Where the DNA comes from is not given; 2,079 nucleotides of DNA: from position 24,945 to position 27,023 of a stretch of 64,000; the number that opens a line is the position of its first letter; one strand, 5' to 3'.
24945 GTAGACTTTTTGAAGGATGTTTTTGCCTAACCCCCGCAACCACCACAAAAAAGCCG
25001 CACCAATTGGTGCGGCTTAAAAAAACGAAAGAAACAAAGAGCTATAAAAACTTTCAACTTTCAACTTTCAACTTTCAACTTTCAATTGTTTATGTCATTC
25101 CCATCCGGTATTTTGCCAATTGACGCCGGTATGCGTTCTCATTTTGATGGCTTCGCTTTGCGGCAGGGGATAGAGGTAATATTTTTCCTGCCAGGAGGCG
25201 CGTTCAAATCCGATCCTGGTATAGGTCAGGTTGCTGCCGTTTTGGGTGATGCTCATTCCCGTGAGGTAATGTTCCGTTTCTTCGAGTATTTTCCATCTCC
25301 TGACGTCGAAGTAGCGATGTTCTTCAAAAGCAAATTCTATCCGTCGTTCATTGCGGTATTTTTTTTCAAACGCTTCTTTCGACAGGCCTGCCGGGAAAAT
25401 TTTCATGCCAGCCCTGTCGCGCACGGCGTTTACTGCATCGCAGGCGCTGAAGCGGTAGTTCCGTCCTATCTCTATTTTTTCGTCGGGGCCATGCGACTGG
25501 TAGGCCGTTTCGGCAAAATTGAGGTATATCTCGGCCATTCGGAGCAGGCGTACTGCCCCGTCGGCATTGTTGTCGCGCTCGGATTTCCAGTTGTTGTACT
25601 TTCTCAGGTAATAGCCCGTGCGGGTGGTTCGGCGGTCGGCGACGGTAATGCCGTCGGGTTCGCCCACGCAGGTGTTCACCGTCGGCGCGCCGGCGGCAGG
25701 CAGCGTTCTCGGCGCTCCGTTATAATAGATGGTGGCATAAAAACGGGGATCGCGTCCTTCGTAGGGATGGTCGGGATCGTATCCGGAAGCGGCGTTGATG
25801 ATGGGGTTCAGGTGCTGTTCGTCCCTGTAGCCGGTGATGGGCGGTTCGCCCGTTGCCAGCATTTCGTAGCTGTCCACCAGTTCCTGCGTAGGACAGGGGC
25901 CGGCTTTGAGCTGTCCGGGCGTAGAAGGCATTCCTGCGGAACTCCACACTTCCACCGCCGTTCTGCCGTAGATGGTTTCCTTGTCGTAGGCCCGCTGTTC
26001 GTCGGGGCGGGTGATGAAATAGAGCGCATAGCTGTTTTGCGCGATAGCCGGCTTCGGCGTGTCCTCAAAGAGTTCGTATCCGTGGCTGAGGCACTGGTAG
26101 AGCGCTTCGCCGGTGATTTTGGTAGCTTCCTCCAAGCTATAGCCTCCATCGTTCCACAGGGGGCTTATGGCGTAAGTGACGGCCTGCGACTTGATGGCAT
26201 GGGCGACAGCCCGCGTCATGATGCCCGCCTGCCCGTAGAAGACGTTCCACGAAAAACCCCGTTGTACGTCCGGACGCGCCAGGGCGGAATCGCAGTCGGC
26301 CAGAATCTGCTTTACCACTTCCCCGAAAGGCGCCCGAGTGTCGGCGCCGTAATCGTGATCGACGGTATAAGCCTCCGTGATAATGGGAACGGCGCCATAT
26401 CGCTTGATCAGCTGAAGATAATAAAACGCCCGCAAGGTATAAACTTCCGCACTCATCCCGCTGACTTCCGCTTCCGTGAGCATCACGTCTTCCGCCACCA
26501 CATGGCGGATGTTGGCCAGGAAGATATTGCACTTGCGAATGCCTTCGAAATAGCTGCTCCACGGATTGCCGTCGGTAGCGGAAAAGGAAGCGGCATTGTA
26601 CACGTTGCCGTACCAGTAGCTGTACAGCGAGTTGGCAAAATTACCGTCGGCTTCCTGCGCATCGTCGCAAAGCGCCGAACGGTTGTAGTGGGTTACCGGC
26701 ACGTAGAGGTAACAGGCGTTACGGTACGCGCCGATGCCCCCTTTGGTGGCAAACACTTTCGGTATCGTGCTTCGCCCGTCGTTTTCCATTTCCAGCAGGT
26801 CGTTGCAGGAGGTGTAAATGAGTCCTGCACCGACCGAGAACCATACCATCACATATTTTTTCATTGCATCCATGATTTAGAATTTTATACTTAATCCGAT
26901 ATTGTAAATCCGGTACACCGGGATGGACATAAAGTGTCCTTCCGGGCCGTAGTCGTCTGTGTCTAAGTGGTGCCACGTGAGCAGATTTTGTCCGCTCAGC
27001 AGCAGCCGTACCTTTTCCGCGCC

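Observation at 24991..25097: Abrupt phylum-level switch at about 25,086: Firmicutes-like DNA abuts Bacteroidota-like DNA (probable chimeric join)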

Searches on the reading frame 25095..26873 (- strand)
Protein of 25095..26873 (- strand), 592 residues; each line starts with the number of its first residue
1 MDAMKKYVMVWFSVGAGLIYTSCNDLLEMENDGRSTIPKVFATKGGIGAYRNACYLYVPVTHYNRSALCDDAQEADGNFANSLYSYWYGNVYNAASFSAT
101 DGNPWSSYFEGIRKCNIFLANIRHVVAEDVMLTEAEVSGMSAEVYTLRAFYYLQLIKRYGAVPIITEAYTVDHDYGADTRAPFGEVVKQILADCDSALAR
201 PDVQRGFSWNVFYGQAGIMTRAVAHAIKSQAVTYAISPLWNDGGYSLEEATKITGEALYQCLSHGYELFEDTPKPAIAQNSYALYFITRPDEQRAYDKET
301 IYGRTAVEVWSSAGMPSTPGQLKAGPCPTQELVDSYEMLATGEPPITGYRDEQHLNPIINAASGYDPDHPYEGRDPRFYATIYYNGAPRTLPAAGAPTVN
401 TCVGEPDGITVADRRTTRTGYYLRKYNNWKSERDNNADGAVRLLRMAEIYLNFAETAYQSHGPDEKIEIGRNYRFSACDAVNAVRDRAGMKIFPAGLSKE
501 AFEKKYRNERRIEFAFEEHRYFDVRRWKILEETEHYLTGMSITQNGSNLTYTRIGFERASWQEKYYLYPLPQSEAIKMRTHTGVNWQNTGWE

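Call 4: search_protein_families(library=pfam, proteins=[window:25095-26873:-])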
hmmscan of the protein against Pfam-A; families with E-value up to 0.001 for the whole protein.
window:25095-26873:- (592 aa): 2 families
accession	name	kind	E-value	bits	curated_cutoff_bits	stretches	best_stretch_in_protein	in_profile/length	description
PF07980.17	SusD_RagB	-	1.1e-42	147.1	23.1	1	310-591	28-297/297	SusD family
PF14322.12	SusD-like_3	-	1.7e-14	54.9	27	1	27-198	3-162/191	Starch-binding associating with outer membrane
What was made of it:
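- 25095..26873 (-): SusD_b (RagB/SusD family, 592 aa; MDR1667870). Pfam (call 4).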

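Call 9: find_encoding_contigs(protein=window:25095-26873:-, flank=10000, max_places=10)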
Protein window:25095-26873:- (592 aa): no gene with exactly this product is on record in the collection.

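Call 13: find_related_loci(query=window:25095-26873:-, collection=genome_contigs, flank=10000)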
Query window:25095-26873:- (592 aa) in genome_contigs; peptide patterns used: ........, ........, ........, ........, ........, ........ (x = any residue, [..] = any of these).
33 stretches matched a pattern; 7 encode a relative of the query (tblastn E <= 1e-3); 7 distinct loci.
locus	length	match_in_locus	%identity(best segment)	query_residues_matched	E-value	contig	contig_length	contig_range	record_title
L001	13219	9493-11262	85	1-592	0e+0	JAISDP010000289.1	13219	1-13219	MAG: Bacteroidales bacterium isolate Gx485_bin136 k119_2205537, whole genome shotgun sequence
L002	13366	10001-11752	75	3-591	0e+0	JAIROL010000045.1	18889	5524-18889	MAG: Tannerella sp. isolate Cd354_bin75 k119_2410705, whole genome shotgun sequence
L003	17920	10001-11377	29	105-577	2e-45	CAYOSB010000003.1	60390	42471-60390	MAG TPA_asm: uncultured Bacteroidaceae bacterium isolate SRP141376_co4_139 genome assembly, contig: NODE_896_length_6039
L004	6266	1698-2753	27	103-531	7e-34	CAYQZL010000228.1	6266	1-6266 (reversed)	MAG TPA_asm: uncultured Rikenellaceae bacterium isolate binchicken_co43_356 genome assembly, contig: NODE_21750_length_6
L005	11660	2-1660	26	4-572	2e-32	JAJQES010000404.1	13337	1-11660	MAG: Tannerellaceae bacterium isolate MI.B10_13 NODE_871_length_13337_cov_9.419967, whole genome shotgun sequence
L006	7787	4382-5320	25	357-591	2e-11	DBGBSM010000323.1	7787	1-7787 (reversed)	MAG TPA_asm: Parabacteroides sp. isolate MAG9113 contig323, whole genome shotgun sequence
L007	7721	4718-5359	26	416-591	4e-11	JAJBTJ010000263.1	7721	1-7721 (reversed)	MAG: Parabacteroides sp. isolate U_126824 U_126824=NODE_933_length_7721_cov_7.811505, whole genome shotgun sequence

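Call 26: find_related_loci(query=window:25095-26873:-, collection=metagenome_contigs, flank=10000)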
Query window:25095-26873:- (592 aa) in metagenome_contigs; peptide patterns used: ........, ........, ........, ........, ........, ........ (x = any residue, [..] = any of these).
62 stretches matched a pattern; 8 encode a relative of the query (tblastn E <= 1e-3); 8 distinct loci.
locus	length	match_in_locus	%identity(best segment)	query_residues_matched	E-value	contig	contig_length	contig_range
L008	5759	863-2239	30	105-577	2e-45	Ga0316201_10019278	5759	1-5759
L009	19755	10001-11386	28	102-577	2e-41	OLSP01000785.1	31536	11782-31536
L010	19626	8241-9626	28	102-577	2e-41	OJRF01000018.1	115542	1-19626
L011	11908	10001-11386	28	102-577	2e-41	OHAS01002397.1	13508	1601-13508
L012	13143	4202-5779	26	4-572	1e-35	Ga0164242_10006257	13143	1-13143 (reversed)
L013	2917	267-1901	26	16-590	9e-30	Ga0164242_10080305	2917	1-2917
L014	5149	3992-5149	26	105-510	1e-23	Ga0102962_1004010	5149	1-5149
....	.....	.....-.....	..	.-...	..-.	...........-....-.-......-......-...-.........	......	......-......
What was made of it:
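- On Assembly chimera (inter-genome misjoin at a repeat): Genome and metagenome scans gave no closer relatives (calls 13, 26).
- Tried and rejected: Scans of GTDB genomes and JGI metagenomes with SusD found only relatives of 85% aa identity or less (calls 13, 26).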

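Call 55: list_cluster_members(proteins=[window:25095-26849:-, window:24157-24618:-, window:24157-24576:-, window:7514-9316:-, window:7514-9283:-, window:9805-10647:-, window:10862-13000:-, window:17019-20294:-, window:20303-22591:-, window:26877-28397:-])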
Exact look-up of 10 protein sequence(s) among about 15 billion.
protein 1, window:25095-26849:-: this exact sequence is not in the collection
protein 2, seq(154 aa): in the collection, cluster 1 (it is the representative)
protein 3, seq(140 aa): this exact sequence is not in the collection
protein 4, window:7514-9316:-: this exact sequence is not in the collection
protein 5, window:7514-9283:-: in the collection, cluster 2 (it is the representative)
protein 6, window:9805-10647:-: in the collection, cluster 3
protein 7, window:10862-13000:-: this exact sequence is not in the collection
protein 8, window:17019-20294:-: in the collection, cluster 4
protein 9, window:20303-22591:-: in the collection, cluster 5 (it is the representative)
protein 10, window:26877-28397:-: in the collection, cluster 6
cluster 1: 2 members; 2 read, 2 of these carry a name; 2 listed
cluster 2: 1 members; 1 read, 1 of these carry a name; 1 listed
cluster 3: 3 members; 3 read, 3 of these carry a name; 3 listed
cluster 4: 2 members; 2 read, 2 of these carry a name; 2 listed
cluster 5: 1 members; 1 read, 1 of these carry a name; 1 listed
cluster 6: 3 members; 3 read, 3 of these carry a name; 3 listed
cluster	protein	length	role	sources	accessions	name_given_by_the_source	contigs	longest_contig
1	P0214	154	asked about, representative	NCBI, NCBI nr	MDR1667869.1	MAG: hypothetical protein LBS03_09325 [Bacteroidales bacterium] | hypothetical protein [Bacteroidales bacterium]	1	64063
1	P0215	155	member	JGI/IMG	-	transposase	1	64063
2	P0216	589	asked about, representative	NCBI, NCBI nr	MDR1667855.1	MAG: recombinase family protein [Bacteroidales bacterium] | recombinase family protein [Bacteroidales bacterium]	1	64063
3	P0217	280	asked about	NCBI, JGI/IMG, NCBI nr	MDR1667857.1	MAG: replication-relaxation family protein [Bacteroidales bacterium] | hypothetical protein | replication-relaxation family protein [Bacteroidales bacterium]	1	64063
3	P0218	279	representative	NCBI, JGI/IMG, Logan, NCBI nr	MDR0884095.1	MAG: replication-relaxation family protein [Oscillospiraceae bacterium] | hypothetical protein | replication-relaxation family protein [Oscillospiraceae bacterium]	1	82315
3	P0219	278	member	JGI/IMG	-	hypothetical protein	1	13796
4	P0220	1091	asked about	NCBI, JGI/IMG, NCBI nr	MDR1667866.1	MAG: DUF285 domain-containing protein [Bacteroidales bacterium] | surface protein | DUF285 domain-containing protein [Bacteroidales bacterium]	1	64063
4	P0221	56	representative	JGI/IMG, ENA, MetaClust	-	\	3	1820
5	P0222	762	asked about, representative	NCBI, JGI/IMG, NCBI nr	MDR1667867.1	MAG: hypothetical protein LBS03_09315 [Bacteroidales bacterium] | hypothetical protein | hypothetical protein [Bacteroidales bacterium]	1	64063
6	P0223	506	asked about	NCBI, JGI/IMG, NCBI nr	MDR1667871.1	MAG: TonB-dependent receptor [Bacteroidales bacterium] | hypothetical protein | TonB-dependent receptor [Bacteroidales bacterium]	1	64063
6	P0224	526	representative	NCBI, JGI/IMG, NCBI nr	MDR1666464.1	MAG: TonB-dependent receptor plug domain-containing protein [Bacteroidales bacterium] | TonB-dependent SusC/RagA subfamily outer membrane receptor | TonB-dependent receptor plug domain-containing protein [Bacteroidales bacterium]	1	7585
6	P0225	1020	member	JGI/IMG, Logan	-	TonB-linked SusC/RagA family outer membrane protein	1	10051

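Call 56: find_encoding_contigs(protein=P0225, flank=10000, max_places=5)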
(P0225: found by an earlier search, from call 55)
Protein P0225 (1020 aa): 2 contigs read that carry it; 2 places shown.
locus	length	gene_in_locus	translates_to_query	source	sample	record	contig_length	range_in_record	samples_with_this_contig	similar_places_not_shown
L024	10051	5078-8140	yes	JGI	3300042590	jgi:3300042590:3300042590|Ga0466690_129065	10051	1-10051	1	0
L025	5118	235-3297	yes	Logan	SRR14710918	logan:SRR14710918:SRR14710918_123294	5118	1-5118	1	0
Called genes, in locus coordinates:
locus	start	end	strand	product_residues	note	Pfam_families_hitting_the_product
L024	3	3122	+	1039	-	?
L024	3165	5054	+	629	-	PF14322:SusD-like_3 (weak), PF07980:SusD_RagB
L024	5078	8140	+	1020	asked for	PF13620:CarboxypepD_reg, PF13715:CarbopepD_reg_2, PF07715:Plug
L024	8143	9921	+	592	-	PF14322:SusD-like_3, PF07980:SusD_RagB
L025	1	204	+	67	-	?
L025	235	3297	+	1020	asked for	PF13620:CarboxypepD_reg, PF13715:CarbopepD_reg_2, PF07715:Plug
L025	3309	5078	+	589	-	PF14322:SusD-like_3, PF07980:SusD_RagB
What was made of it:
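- Tried and rejected: The useful 95% relatives came from cluster look-ups instead (calls 55, 56).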

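Call 57: find_encoding_contigs(protein=P0224, flank=10000, max_places=5)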
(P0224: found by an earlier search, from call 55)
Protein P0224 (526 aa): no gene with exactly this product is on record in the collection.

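Call 61: find_encoding_contigs(protein=P0218, flank=10000, max_places=3)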
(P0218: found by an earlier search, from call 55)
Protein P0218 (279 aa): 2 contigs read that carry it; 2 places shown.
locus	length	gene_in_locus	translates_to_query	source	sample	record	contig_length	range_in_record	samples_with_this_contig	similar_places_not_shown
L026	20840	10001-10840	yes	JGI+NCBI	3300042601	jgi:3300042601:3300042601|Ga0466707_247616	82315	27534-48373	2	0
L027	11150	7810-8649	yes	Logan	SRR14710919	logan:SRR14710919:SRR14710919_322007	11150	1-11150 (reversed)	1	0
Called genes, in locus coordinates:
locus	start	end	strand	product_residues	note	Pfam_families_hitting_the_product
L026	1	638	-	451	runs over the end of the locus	PF09603:Fib_succ_major (weak)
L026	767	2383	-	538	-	PF21722:Gly_rich_2 (weak)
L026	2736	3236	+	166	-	-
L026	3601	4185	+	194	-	-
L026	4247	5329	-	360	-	-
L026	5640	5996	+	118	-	-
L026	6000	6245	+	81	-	-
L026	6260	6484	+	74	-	-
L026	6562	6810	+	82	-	-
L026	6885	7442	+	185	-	PF05063:MT-A70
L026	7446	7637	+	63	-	-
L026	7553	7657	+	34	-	-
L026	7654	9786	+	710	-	PF25199:nSTAND_NTPase5 (faint), PF02534:T4SS-DNA_transf, PF01935:DUF87 (weak), PF10412:TrwB_AAD_bind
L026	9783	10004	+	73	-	-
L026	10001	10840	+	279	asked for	PF13814:Replic_Relax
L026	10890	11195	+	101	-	-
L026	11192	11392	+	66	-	-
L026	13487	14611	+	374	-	PF00890:FAD_binding_2 (weak), PF01266:DAO (weak), PF12831:FAD_oxidored (weak), PF13450:NAD_binding_8, PF01593:Amino_oxidase (weak), PF03275:GLF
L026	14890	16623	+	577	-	PF17994:Glft2_N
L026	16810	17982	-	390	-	PF07454:SpoIIP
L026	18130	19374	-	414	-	PF00155:Aminotran_1_2, PF12897:Asp_aminotransf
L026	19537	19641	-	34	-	-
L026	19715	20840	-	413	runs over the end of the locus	-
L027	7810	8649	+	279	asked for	PF13814:Replic_Relax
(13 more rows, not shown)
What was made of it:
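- B-like elements are multi-copy in this set of related JGI/Logan samples (L026-L028; call 61).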

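Call 62: find_encoding_contigs(protein=P0219, flank=10000, max_places=3)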
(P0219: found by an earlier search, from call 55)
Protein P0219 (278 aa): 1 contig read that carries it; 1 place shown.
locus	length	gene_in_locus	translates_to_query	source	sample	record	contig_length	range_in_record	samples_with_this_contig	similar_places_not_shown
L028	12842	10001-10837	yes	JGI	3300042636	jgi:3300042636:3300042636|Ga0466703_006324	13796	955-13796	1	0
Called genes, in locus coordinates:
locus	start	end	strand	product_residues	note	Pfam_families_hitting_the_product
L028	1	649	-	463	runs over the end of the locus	PF09603:Fib_succ_major (weak)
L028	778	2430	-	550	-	PF21722:Gly_rich_2 (weak)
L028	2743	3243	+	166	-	-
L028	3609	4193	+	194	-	-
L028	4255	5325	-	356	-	-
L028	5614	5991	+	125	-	-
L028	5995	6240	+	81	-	-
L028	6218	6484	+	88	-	-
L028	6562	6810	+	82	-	-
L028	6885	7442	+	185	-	PF05063:MT-A70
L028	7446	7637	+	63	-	-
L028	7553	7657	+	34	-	-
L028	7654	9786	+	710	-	PF25199:nSTAND_NTPase5 (faint), PF02534:T4SS-DNA_transf, PF01935:DUF87 (weak), PF10412:TrwB_AAD_bind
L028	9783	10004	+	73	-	-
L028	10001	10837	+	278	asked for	PF13814:Replic_Relax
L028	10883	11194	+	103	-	-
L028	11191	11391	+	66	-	-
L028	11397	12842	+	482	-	?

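Call 71: list_cluster_members(proteins=[window:25095-26873:-, L024:8143-9921:+, L025:3309-5078:+, window:28372-31326:+, window:5468-6463:-, window:1024-3048:+, L024:3165-5054:+])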
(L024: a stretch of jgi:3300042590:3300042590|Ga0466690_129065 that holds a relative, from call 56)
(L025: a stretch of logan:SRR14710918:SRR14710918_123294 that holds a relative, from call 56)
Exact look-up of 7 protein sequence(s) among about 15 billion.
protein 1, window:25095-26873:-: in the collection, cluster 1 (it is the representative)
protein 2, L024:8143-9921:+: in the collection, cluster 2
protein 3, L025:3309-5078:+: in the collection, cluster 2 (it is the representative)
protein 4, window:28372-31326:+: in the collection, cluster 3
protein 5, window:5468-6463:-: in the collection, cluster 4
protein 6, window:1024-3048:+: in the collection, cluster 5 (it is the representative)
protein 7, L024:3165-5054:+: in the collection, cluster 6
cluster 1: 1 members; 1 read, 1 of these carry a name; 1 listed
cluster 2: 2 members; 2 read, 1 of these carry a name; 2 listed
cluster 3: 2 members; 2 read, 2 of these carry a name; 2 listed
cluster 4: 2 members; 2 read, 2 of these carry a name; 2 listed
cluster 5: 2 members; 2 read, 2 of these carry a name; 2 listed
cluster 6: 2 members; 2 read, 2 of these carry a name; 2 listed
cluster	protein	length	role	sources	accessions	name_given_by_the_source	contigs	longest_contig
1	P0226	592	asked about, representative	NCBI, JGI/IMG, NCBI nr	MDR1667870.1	MAG: RagB/SusD family nutrient uptake outer membrane protein [Bacteroidales bacterium] | hypothetical protein | RagB/SusD family nutrient uptake outer membrane protein [Bacteroidales bacterium]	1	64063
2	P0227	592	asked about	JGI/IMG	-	hypothetical protein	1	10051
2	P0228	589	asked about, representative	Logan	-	-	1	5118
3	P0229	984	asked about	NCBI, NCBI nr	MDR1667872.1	MAG: TonB-dependent receptor [Bacteroidales bacterium] | TonB-dependent receptor [Bacteroidales bacterium]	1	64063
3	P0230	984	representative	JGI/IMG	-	TonB-linked SusC/RagA family outer membrane protein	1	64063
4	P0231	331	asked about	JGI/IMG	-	hypothetical protein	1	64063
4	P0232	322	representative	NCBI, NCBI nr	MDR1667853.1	MAG: 39S ribosomal protein L45 [Bacteroidales bacterium] | 39S ribosomal protein L45 [Bacteroidales bacterium]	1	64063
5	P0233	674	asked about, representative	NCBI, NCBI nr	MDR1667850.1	MAG: hypothetical protein LBS03_09220 [Bacteroidales bacterium] | hypothetical protein [Bacteroidales bacterium]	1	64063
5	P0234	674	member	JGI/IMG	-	hypothetical protein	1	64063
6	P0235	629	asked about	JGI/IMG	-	hypothetical protein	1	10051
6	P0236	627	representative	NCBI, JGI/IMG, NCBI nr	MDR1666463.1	MAG: RagB/SusD family nutrient uptake outer membrane protein [Bacteroidales bacterium] | hypothetical protein | RagB/SusD family nutrient uptake outer membrane protein [Bacteroidales bacterium]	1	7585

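Call 72: find_encoding_contigs(protein=P0236, flank=10000, max_places=3)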
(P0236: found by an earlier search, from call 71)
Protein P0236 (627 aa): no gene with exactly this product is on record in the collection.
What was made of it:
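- Tried and rejected: Look-ups of P0224 and P0236 also failed (calls 57, 72).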
